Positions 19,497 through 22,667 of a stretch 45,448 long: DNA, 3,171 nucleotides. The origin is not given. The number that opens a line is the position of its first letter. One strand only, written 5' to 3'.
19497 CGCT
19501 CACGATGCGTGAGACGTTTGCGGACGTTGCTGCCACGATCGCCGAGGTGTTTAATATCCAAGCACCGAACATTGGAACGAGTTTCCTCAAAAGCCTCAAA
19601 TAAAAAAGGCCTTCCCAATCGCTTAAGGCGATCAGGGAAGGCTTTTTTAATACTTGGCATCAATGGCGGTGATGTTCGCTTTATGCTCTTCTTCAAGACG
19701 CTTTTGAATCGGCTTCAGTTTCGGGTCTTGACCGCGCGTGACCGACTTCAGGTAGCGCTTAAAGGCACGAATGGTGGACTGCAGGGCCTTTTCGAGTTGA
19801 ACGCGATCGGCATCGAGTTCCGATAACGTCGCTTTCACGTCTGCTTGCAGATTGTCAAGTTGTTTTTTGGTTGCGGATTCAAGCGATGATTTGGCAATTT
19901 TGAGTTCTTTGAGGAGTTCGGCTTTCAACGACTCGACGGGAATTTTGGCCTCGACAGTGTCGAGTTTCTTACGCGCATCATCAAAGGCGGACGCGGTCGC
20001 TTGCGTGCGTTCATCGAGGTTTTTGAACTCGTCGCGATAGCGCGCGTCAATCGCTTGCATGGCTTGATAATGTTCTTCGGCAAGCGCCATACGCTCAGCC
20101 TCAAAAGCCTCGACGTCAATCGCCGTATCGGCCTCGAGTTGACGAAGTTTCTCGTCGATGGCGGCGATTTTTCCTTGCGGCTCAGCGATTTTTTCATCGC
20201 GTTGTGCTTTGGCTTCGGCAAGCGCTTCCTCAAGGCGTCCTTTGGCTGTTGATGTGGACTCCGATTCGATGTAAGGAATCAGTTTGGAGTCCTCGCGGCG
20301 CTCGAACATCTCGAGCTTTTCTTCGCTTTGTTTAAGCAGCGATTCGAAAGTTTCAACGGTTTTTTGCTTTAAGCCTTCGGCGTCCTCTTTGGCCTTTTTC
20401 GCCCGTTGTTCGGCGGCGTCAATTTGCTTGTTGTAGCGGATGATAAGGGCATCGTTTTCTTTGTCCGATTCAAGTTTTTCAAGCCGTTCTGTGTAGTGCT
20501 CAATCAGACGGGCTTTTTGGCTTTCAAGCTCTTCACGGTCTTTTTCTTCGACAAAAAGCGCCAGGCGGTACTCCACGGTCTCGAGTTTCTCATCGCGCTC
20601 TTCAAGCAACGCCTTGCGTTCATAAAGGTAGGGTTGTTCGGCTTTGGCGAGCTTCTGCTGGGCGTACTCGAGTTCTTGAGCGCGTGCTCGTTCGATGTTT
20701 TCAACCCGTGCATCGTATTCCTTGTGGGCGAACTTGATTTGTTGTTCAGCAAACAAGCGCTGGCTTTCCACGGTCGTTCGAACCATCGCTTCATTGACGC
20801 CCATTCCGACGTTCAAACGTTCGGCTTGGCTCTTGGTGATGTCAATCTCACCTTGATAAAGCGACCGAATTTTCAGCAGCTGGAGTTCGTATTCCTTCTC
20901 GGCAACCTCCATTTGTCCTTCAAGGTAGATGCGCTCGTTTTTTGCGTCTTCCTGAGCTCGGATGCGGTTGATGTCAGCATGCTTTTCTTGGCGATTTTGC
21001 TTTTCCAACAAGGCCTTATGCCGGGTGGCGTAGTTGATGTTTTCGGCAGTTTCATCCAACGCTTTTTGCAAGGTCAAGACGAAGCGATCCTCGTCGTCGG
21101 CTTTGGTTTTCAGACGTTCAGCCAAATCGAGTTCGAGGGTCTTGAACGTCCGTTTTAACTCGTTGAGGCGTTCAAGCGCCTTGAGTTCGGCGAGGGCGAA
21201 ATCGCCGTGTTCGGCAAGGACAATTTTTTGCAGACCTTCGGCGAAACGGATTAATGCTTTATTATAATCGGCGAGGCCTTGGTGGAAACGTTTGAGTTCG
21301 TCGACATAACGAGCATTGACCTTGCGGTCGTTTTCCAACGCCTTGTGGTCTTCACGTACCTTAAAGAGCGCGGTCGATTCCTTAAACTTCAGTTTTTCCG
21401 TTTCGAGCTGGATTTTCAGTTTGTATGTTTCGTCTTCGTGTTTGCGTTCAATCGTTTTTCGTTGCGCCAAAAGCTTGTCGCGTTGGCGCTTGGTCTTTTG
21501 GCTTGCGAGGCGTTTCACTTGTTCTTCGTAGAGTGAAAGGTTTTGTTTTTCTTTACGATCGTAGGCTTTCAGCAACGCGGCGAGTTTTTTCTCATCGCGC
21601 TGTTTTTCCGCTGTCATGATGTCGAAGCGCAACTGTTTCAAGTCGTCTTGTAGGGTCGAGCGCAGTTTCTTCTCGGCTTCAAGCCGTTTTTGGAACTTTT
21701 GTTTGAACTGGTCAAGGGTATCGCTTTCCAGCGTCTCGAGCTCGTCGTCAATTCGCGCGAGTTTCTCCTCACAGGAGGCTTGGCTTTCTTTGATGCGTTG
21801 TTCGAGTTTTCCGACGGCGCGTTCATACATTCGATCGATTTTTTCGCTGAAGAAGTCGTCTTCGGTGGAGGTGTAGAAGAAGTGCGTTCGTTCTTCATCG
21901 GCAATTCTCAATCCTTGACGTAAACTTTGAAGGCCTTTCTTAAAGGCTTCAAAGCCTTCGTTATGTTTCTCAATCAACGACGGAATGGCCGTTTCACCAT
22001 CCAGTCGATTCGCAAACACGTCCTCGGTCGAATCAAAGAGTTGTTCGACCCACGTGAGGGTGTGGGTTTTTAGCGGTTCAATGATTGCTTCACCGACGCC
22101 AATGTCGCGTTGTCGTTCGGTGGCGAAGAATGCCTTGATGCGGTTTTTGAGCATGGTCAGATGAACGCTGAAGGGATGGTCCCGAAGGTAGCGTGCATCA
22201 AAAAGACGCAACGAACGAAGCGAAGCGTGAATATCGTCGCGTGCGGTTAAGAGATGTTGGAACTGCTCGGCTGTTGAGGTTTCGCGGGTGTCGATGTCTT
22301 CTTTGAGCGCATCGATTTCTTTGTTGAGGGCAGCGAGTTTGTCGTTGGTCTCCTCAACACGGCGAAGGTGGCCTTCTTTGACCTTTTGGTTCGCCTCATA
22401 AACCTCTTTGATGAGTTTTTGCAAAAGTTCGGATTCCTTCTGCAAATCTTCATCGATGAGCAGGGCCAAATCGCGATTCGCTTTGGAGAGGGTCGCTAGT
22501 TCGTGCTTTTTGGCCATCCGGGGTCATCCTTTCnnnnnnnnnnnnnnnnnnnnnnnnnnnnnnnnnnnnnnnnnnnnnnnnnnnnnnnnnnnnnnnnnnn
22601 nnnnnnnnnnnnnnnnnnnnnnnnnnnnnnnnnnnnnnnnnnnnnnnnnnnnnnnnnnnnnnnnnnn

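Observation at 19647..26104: Two-gene operon encoding giant head-less coiled-coil proteins (1167 aa and 956 aa), wedged between xerD-deoB and ruvB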

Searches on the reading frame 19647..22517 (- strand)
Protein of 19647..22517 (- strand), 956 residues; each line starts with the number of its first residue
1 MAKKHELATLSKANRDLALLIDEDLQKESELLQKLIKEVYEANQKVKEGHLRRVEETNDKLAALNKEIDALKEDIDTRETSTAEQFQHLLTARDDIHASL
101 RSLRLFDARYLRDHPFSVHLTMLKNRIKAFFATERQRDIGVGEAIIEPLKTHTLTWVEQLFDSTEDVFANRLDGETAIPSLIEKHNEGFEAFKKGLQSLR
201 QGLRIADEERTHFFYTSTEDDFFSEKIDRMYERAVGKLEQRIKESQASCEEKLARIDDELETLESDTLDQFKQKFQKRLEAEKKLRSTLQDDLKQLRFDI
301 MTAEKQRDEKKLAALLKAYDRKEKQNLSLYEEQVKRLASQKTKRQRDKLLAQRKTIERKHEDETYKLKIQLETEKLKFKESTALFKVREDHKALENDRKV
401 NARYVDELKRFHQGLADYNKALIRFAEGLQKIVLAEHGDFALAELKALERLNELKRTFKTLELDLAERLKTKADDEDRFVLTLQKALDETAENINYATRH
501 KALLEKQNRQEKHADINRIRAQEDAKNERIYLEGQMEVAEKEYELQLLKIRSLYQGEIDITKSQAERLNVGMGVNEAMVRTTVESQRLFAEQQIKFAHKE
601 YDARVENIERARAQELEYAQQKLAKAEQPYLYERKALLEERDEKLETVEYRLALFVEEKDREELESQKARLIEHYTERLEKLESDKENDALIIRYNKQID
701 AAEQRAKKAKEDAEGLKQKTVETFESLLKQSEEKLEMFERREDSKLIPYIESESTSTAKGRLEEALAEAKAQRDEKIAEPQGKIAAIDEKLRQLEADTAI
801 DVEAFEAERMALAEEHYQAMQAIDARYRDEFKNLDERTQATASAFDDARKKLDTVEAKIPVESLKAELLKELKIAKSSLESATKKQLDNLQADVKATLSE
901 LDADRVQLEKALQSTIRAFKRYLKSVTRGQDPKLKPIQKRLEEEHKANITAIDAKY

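Call 3: search_protein_families(library=pfam, proteins=[window:19647-22517:-], max_evalue=1)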
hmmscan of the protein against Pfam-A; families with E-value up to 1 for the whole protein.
window:19647-22517:- (956 aa): 0 families

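Call 4: search_protein_families(library=ncbifam, proteins=[window:19647-22517:-], max_evalue=1)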
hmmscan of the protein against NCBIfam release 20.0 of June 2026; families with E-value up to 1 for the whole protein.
window:19647-22517:- (956 aa): 0 families

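Call 6: search_solved_structures(query=window:19647-22517:-, max_evalue=1)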
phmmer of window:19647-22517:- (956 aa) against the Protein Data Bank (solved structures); distinct sequences matched with E-value up to 1: 2.
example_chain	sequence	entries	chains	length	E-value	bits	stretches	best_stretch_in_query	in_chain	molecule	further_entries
4zry_A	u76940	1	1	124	0.024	16.3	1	716-801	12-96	Keratin, type I cytoskeletal 10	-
6uui_X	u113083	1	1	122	0.024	16.3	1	716-801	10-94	Keratin, type I cytoskeletal 10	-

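Call 9: find_homologous_proteins(query=window:19647-22517:-)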
Query window:19647-22517:- (956 aa): 15 proteins with E <= 0.001 among 8000 candidates.
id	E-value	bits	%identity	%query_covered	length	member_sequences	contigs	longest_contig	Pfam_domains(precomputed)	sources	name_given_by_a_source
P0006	0.0e+0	1960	100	100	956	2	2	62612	-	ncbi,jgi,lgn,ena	-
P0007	0.0e+0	1575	80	100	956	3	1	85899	-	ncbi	-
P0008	9.7e-286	969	55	100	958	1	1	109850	-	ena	-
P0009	4.6e-245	834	49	100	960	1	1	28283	-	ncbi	-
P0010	4.0e-244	831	48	100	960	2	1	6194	-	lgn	-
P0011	1.3e-234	800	46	100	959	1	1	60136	-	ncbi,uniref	ncbi:hypothetical protein [Liberiplasma polymorphum]|uniref:hypothetical protein n=1 Tax=Liberiplasm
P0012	1.9e-221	756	46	100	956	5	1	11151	-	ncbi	-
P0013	2.2e-217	743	45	100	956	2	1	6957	-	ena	-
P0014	6.7e-211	721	44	100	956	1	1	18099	-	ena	-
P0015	2.4e-209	716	45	100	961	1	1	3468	-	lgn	-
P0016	1.3e-207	710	43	100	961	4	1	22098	-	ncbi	-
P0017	4.9e-205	702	45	100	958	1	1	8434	-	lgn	-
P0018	2.0e-122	428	34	100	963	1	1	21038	-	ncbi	ncbi:MAG: hypothetical protein ACQEQA_02950 [Bacillota bacterium]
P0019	6.1e-118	414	33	100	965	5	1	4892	-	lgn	-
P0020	2.9e-90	322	32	97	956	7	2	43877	-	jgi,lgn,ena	-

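Call 12: search_protein_families(library=padloc, proteins=[window:19647-22517:-], max_evalue=1)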
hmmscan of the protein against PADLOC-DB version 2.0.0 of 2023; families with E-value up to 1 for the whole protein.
window:19647-22517:- (956 aa): 1 family
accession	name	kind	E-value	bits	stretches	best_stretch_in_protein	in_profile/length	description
PDLC03865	LmuB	-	1.2e-06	25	1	612-920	542-851/1007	-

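Call 13: search_protein_families(library=phrogs, proteins=[window:19647-22517:-], max_evalue=1)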
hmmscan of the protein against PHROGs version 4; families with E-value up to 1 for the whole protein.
window:19647-22517:- (956 aa): 2 families
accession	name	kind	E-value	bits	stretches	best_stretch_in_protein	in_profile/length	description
phrog_5988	-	unknown function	0.15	13.2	1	865-902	8-45/72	-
phrog_35017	-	unknown function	0.48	11.7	0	52-77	26-51/79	-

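Call 14: find_encoding_contigs(protein=P0011, flank=10000, max_places=3)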
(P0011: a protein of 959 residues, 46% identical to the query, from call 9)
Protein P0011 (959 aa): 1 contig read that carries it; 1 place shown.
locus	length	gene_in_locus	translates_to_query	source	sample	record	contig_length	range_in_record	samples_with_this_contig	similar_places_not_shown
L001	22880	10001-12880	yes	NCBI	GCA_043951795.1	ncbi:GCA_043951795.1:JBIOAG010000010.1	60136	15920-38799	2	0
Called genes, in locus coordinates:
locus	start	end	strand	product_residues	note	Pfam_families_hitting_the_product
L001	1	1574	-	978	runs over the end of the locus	PF01869:BcrAD_BadFG, PF09989:DUF2229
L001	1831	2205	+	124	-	-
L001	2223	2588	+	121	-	PF22747:Zn_ribbon_DUF2089, PF09862:DUF2089, PF22746:SHOCT-like_DUF2089-C (weak)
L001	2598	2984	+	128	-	PF22746:SHOCT-like_DUF2089-C (faint)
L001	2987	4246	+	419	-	PF05977:MFS_3, PF07690:MFS_1, PF13347:MFS_2 (faint), PF07690:MFS_1 (weak)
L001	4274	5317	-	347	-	PF02547:Queuosine_synth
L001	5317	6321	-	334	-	PF05496:RuvB_N, PF00004:AAA, PF07728:AAA_5 (weak), PF17864:AAA_lid_4, PF05491:WHD_RuvB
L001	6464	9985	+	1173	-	-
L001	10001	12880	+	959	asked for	-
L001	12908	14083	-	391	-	PF01676:Metalloenzyme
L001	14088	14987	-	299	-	PF02899:Phage_int_SAM_1, PF13495:Phage_int_SAM_4 (weak), PF00589:Phage_integrase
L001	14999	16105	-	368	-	PF04055:Radical_SAM, PF06969:HemN_C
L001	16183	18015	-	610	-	PF00009:GTP_EFTU, PF03144:GTP_EFTU_D2, PF00679:EFG_C, PF06421:LepA_C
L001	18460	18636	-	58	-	PF04324:Fer2_BFD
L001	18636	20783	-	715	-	PF01138:RNase_PH, PF03725:RNase_PH_C, PF03726:PNPase, PF01138:RNase_PH, PF03725:RNase_PH_C (weak), PF00013:KH_1 (weak), PF00575:S1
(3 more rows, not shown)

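Call 16: find_encoding_contigs(protein=P0020, flank=10000, max_places=3)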
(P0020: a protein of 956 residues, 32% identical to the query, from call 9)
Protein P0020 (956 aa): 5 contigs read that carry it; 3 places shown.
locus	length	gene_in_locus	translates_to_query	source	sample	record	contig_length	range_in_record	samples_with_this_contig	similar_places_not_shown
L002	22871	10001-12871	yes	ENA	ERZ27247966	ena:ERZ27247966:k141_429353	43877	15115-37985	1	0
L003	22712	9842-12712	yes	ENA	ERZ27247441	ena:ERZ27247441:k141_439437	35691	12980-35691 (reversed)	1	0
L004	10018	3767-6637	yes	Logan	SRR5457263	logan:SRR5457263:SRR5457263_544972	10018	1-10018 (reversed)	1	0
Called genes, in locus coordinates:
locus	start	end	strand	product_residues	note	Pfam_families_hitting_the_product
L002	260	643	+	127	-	-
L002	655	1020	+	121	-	PF22747:Zn_ribbon_DUF2089, PF09862:DUF2089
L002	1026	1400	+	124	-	PF22746:SHOCT-like_DUF2089-C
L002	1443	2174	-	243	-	PF02839:CBM_5_12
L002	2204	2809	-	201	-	PF10502:Peptidase_S26 (weak), PF00717:Peptidase_S24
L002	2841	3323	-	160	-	-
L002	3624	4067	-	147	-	-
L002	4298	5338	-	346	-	PF02547:Queuosine_synth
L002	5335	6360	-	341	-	PF01078:Mg_chelatase (faint), PF05496:RuvB_N, PF00004:AAA, PF07728:AAA_5, PF17864:AAA_lid_4, PF05491:WHD_RuvB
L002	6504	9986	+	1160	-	-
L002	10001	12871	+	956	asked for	-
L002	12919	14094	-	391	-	PF01676:Metalloenzyme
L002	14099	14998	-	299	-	PF02899:Phage_int_SAM_1, PF13495:Phage_int_SAM_4, PF00589:Phage_integrase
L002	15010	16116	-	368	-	PF04055:Radical_SAM, PF06969:HemN_C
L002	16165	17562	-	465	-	PF03616:Glt_symporter (weak)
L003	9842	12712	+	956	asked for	-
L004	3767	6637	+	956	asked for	-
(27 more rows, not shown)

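Call 17: find_encoding_contigs(protein=P0018, flank=10000, max_places=3)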
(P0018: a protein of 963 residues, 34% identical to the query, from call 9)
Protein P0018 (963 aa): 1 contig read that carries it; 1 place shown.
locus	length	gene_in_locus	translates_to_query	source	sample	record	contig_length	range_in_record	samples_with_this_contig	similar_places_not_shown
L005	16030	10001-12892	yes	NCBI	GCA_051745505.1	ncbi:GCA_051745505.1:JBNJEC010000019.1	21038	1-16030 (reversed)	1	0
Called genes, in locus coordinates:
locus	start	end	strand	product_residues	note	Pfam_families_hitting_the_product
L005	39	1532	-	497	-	PF01554:MatE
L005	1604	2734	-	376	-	PF22020:RlmL_1st, PF02926:THUMP, PF01170:UPF0020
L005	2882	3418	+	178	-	PF04542:Sigma70_r2, PF08281:Sigma70_r4_2, PF04545:Sigma70_r4 (weak)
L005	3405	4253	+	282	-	PF23750:RsgI_M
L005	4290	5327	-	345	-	PF02547:Queuosine_synth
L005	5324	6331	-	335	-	PF05496:RuvB_N, PF00004:AAA, PF07728:AAA_5, PF17864:AAA_lid_4, PF05491:WHD_RuvB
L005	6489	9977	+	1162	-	-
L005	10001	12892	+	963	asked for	-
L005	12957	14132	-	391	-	PF01676:Metalloenzyme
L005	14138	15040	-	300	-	PF02899:Phage_int_SAM_1, PF13495:Phage_int_SAM_4, PF00589:Phage_integrase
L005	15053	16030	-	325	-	PF04055:Radical_SAM, PF06969:HemN_C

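Call 26: find_related_loci(query=A2, collection=genome_contigs, flank=10000)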
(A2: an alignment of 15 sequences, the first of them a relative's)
Query A2 (956 aa) in genome_contigs; peptide patterns used: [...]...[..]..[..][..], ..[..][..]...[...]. (x = any residue, [..] = any of these).
119 stretches matched a pattern; 12 encode a relative of the query (tblastn E <= 1e-3); 12 distinct loci.
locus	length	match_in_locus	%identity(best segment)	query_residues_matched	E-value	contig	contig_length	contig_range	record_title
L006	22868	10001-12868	80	1-956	0e+0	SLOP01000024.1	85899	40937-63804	MAG: Candidatus Izimaplasma bacterium isolate CSSed165cm_460 CSSed16-5cm-112, whole genome shotgun sequence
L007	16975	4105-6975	49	1-956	0e+0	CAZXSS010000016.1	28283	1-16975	MAG TPA_asm: uncultured Candidatus Izemoplasmatales bacterium isolate SRP252850_co1_240 genome assembly, contig: NODE_28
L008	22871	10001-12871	48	1-956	0e+0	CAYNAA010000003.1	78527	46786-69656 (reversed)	MAG TPA_asm: uncultured Candidatus Izemoplasmatales bacterium isolate SRP252850_co1_199 genome assembly, contig: NODE_31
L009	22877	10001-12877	46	1-956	0e+0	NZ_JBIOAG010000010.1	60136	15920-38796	Liberiplasma polymorphum strain C05PYG 10, whole genome shotgun sequence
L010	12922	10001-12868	46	1-956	0e+0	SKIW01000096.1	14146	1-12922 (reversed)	MAG: Candidatus Izimaplasma bacterium isolate CSBr16_77 CSBr16-4140, whole genome shotgun sequence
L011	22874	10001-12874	43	1-956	0e+0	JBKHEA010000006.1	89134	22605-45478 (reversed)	MAG: Candidatus Izemoplasmataceae bacterium isolate D1M04_36 NODE_22_length_89134_cov_8.750424, whole genome shotgun seq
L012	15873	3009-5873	34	1-956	5e-139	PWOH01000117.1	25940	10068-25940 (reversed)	MAG: Mollicutes bacterium isolate CSSed10_369R1 CS-Sed10-C2851, whole genome shotgun sequence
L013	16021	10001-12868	34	3-956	3e-132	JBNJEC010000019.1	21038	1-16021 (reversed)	MAG: Bacillota bacterium isolate Y23_30dBSd4.bin.77 NODE_878_length_21038_cov_14.630403, whole genome shotgun sequence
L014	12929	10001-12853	33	4-952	2e-127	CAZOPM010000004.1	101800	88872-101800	MAG TPA_asm: uncultured Candidatus Izemoplasmatales bacterium isolate binchicken_co32_313 genome assembly, contig: NODE_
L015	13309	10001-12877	34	1-956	1e-126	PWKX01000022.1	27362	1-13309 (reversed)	MAG: Mollicutes bacterium isolate CSSed10_211m CS-Sed10-C2538, whole genome shotgun sequence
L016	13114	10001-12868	34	3-956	5e-126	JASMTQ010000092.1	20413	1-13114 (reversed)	MAG: Bacillales bacterium isolate GSC-VFA-60_REP14 CoA_60C_k149_87029, whole genome shotgun sequence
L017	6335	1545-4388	32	12-956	7e-125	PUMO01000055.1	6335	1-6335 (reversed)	MAG: Mollicutes bacterium isolate B1Sed10_225 B1-Sed10-C19199, whole genome shotgun sequence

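Call 49: predict_structure(alignment_id=A2)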
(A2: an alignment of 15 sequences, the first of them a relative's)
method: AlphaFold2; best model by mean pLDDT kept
length: 956 residues; sequences in the alignment: 15
mean_pLDDT: 75.6   pTM: 0.34
mean pLDDT of the five models: 75.6, 73.8, 69.3, 65.9, 66.0
residues with pLDDT >= 90: 124; 70-90: 578; 50-70: 165; < 50: 89
segments of 3 or more residues with pLDDT < 50: 1-28, 74-80, 558-577, 737-756
pLDDT, mean of each block of 10 residues (from residue 1): 32 45 47 50 52 60 64 48 62 77 65 66 77 61 74 80 72 69 88 88 79 54 70 83 88 86 79 70 67 75 72 78 64 73 85 91 90 79 78 86 89 91 91 85 82 83 86 86 88 87 85 81 80 77 70 51 39 42 63 74 79 82 84 86 83 71 83 89 87 85 82 78 72 53 32 47 71 79 82 71 84 92 93 92 89 71 87 92 94 93 90 88 83 85 91 87
secondary structure, 60 per line:
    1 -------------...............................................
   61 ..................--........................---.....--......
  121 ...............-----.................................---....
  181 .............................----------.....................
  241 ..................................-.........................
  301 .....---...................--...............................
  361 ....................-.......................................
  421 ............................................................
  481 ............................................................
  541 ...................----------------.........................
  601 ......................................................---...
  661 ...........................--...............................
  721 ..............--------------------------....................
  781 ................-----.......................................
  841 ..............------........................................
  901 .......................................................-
elements in order (helices of 4 or more, strands of 3 or more residues): H14-78 H81-104 H108-112 H115-135 H141-173 H177-209 H220-274 H276-305 H309-327 H330-380 H382-559 H576-654 H658-687 H690-734 H761-796 H802-854 H861-955

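Call 52: fold_search(model_id=the predicted structure, library=pdb)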
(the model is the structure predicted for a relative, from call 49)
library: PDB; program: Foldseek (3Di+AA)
matches with E <= 10: 272; with E <= 0.001: 2
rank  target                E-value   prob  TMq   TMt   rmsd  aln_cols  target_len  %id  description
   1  9gm7_A                2.1e-04  0.54  0.06  0.05  85.0      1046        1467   13  MukBEF in a nucleotide-bound state with open neck gate (monomer) (released 2025-03-26)
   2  7nyx_A                3.2e-04  0.69  0.08  0.06  86.9      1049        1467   14  Cryo-EM structure of the MukBEF-MatP-DNA monomer (closed conformation) (released 2021-07-07)
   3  8gel_A                2.0e-02  0.38  0.07  0.12  81.4       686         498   13  Cryo-EM structure of synthetic tetrameric building block sC4 (released 2024-03-13)
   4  7zr1_C                2.1e-02  0.69  0.09  0.11  73.6       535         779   14  Chaetomium thermophilum Mre11-Rad50-Nbs1 complex bound to ATPyS (composite structure) (released 2023-01-11)
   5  9qe0_B                2.6e-02  0.28  0.08  0.06  77.0       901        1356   12  Neobacillus vireti Wadjet-II JetABC dimer (released 2025-06-25)
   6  7zr1_D                5.2e-02  0.51  0.09  0.11  72.9       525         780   14  Chaetomium thermophilum Mre11-Rad50-Nbs1 complex bound to ATPyS (composite structure) (released 2023-01-11)
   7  6yvu_B                7.3e-02  0.21  0.10  0.08  51.8       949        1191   12  Condensin complex from S.cerevisiae ATP-free apo non-engaged state (released 2020-07-15)
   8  9qe0_A                8.0e-02  0.14  0.08  0.05  79.4       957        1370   11  Neobacillus vireti Wadjet-II JetABC dimer (released 2025-06-25)
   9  7ogt_A                1.2e-01  0.14  0.07  0.09  62.5       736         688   12  Folded elbow of cohesin (released 2021-07-28)
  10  9gm6_B                1.3e-01  0.12  0.06  0.06  46.7       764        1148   12  MukBEF in a nucleotide-bound state with open neck gate (heads core) (released 2025-03-26)
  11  6yvu_A                1.8e-01  0.21  0.11  0.10  43.1       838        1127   11  Condensin complex from S.cerevisiae ATP-free apo non-engaged state (released 2020-07-15)
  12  8i4x_B                2.2e-01  0.28  0.11  0.10  78.4       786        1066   12  Cryo-EM structure of 5-subunit Smc5/6 (released 2024-06-26)
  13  8ga7                  2.3e-01  0.20  0.07  0.13  73.8       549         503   15  Geometrically programmable nanomaterial construction using regularized protein building blocks (released 2024-03-13)
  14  9y6s_7C               2.3e-01  0.16  0.07  0.02  65.8       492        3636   14  96-nm repeat of the Leishmania tarentolae doublet microtubule (released 2025-12-17)
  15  8glv_Mm               2.4e-01  0.20  0.08  0.02  64.2       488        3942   14  96-nm repeat unit of doublet microtubules from Chlamydomonas reinhardtii flagella (released 2023-05-31)
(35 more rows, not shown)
